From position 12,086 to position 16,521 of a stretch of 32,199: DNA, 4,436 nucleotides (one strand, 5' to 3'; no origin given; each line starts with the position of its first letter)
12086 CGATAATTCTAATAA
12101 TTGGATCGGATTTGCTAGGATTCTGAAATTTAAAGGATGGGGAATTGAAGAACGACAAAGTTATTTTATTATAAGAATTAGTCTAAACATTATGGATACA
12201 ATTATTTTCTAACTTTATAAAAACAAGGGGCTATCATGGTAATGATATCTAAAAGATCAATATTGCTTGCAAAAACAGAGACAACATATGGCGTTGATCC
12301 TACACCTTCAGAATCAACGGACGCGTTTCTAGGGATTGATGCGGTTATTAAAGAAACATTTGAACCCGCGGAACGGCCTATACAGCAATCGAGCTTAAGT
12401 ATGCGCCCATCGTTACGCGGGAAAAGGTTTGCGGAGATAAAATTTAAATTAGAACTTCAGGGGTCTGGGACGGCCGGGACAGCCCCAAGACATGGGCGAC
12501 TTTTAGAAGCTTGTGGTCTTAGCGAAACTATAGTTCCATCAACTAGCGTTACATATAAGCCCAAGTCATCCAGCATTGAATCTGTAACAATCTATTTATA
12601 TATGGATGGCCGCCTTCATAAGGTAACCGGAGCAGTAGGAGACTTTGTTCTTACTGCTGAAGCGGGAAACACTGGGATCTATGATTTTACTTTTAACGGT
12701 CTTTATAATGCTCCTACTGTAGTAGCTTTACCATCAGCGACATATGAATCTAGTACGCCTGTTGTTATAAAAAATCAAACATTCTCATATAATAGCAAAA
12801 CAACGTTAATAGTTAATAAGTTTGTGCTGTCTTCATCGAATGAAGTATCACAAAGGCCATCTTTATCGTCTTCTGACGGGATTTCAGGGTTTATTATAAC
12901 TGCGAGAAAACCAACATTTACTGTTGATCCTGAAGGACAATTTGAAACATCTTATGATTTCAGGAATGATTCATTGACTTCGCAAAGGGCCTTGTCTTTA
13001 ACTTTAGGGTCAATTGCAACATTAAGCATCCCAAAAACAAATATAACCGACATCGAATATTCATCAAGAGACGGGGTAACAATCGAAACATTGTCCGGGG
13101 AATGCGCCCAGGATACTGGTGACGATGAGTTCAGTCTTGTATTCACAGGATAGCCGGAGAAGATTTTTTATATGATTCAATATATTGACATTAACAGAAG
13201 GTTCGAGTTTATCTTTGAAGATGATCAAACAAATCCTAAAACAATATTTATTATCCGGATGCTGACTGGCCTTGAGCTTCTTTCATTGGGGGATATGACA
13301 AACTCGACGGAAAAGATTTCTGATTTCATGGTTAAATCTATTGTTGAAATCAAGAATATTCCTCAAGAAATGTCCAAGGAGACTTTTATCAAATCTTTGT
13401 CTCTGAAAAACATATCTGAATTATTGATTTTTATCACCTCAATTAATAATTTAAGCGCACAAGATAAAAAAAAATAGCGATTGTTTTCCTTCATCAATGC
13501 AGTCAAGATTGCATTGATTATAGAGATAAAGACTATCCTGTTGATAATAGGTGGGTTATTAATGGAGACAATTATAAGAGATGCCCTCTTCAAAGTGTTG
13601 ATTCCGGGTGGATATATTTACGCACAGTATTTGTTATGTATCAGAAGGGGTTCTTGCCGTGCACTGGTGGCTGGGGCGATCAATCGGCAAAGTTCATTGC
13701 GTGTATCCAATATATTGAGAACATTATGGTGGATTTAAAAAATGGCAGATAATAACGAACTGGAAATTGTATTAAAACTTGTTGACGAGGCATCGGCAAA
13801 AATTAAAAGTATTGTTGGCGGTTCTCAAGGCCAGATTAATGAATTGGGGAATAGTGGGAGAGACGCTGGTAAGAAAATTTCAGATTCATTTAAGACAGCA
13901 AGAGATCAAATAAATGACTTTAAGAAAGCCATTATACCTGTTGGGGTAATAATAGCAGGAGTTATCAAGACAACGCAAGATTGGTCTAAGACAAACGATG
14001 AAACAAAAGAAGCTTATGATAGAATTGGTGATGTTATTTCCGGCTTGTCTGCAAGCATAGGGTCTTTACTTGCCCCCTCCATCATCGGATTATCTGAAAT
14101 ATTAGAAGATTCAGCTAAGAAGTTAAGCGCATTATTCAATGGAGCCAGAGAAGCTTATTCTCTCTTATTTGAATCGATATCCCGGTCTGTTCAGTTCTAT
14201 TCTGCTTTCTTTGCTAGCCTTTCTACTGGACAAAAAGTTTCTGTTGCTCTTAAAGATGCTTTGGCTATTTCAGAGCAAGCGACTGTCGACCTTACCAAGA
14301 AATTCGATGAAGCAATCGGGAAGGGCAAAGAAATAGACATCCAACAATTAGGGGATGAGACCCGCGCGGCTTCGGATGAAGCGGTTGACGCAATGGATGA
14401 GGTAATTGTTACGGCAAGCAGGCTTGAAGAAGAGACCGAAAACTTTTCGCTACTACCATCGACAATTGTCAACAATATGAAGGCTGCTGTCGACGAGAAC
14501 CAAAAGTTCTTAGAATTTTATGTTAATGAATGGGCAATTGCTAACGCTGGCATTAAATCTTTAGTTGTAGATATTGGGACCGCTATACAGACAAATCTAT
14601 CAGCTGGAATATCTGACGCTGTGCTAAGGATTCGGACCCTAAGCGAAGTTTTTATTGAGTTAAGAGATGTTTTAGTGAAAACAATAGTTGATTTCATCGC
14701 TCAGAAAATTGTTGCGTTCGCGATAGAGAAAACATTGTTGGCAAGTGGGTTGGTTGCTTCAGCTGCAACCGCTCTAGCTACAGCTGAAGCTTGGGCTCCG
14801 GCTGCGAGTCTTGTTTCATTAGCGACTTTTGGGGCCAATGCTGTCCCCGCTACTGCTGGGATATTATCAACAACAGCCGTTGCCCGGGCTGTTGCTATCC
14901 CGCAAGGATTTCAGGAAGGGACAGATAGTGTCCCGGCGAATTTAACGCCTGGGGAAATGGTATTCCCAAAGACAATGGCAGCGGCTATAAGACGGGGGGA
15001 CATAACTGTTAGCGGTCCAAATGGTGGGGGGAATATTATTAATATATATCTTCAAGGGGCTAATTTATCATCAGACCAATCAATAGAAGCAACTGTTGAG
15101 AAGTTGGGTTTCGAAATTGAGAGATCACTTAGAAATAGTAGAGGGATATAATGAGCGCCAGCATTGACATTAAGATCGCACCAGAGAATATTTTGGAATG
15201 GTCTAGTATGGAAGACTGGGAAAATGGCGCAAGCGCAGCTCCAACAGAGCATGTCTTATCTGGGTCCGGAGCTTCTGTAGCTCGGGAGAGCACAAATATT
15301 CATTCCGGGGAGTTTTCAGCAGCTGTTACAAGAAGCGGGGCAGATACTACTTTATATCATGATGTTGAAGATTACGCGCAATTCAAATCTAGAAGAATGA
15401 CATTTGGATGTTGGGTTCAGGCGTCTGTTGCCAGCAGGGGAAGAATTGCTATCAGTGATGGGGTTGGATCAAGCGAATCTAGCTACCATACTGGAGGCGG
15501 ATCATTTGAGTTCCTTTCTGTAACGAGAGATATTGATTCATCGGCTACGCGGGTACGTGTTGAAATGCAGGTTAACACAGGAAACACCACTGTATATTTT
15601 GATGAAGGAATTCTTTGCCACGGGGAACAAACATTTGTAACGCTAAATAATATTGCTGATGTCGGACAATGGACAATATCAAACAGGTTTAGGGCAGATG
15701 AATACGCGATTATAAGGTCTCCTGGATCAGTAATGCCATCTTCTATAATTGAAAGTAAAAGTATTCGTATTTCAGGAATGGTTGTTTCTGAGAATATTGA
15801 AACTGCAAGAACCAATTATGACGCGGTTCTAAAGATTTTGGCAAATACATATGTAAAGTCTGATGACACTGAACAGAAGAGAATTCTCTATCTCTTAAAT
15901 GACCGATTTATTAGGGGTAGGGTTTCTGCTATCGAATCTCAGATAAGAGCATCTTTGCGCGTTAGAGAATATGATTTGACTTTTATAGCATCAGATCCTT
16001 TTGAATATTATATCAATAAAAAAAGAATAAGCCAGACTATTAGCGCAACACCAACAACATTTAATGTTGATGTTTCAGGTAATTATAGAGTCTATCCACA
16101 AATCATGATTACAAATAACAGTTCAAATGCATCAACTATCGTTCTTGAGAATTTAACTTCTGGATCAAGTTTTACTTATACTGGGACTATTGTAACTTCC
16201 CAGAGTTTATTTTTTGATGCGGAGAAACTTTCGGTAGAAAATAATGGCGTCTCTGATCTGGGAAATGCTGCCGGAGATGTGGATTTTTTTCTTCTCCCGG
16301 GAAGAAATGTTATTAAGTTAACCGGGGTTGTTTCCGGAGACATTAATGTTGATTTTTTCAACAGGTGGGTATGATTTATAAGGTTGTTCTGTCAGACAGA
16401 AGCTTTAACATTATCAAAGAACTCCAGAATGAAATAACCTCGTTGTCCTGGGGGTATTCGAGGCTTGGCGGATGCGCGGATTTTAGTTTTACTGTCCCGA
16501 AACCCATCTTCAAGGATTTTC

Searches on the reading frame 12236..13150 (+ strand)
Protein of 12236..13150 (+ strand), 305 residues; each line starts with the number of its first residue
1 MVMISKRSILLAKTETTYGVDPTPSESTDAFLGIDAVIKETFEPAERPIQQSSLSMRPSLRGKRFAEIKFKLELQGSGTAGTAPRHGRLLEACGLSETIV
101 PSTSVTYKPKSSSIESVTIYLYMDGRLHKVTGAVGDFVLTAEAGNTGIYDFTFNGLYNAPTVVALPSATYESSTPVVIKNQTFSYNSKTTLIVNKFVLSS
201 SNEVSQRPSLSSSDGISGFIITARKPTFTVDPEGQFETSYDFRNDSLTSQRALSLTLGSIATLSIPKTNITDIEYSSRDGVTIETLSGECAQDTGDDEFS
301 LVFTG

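Call 39: search_protein_families(library=phrogs, proteins=[window:12236-13150:+], max_evalue=0.001)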
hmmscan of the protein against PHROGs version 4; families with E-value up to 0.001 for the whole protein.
window:12236-13150:+ (305 aa): 1 family
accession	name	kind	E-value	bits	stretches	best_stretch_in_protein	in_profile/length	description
phrog_290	-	tail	7e-14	52.9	1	5-304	16-332/411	minor tail protein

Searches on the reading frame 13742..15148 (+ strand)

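Call 39: search_protein_families(library=phrogs, proteins=[window:13742-15148:+], max_evalue=0.001)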
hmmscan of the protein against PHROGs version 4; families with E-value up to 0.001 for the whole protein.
window:13742-15148:+ (469 aa): 4 families
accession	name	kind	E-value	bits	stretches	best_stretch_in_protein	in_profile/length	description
phrog_12798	-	tail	2.4e-12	46.9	1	225-388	756-922/1031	tail length tape measure protein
phrog_1107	-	tail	6.4e-09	35.3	1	280-393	1022-1139/1252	tail length tape measure protein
phrog_1538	-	tail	5.2e-06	26.4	1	14-219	239-439/811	tail length tape measure protein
phrog_19547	-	unknown function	0.00012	22.1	1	307-387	339-423/533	-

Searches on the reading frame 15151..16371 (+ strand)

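Call 39: search_protein_families(library=phrogs, proteins=[window:15151-16371:+], max_evalue=0.001)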
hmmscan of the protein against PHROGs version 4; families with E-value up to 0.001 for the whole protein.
window:15151-16371:+ (407 aa): 2 families
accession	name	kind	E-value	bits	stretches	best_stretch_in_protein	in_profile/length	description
phrog_33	-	tail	6.8e-14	52.8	1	192-402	79-275/651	distal tail protein Dit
phrog_202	-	tail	9.5e-11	42.2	1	177-378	46-245/523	distal tail protein Dit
